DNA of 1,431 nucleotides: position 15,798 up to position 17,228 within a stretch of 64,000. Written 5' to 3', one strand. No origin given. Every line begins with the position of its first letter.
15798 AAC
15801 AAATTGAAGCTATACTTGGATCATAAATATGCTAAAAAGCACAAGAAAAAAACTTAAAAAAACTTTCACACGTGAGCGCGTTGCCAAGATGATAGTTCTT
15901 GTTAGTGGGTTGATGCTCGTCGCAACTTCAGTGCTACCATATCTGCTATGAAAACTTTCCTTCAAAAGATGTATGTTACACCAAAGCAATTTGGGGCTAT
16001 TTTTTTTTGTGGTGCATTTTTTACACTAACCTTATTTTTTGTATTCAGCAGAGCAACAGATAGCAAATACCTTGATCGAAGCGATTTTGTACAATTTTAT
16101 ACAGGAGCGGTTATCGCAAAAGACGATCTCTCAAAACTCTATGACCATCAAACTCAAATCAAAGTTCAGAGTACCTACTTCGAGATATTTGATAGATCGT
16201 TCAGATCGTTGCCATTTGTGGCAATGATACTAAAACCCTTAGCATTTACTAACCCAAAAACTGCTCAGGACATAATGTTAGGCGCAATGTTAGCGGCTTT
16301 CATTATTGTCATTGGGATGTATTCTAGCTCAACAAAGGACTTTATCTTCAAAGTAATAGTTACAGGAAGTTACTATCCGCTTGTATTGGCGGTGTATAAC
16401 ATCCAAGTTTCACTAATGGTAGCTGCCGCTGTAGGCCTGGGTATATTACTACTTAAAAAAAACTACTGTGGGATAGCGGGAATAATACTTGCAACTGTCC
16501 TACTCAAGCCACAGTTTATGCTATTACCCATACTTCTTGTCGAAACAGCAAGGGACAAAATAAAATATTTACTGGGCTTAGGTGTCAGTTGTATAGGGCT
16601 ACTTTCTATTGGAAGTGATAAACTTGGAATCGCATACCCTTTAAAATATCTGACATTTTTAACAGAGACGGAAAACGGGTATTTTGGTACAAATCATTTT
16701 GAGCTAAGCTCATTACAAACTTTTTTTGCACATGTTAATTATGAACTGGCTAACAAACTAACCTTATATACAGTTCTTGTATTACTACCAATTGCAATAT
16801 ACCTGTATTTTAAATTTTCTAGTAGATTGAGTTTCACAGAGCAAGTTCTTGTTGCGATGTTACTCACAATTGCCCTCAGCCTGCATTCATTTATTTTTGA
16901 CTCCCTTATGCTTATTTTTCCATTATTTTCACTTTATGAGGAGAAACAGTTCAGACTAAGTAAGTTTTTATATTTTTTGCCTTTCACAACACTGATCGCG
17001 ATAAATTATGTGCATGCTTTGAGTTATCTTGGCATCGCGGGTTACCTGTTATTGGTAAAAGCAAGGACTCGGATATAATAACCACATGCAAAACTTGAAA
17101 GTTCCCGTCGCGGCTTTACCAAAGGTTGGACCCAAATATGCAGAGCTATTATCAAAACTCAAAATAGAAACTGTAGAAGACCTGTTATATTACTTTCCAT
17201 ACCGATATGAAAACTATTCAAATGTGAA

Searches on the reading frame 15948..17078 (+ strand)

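Call 109: search_protein_families(library=pfam, proteins=[window:15948-17078:+], max_evalue=0.0001)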
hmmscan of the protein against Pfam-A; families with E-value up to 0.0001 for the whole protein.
window:15948-17078:+ (376 aa): 1 family
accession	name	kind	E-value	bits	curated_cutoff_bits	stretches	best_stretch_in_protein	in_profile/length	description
PF09594.16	GT87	-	9.4e-07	29.3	25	1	89-305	5-231/237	Glycosyltransferase family 87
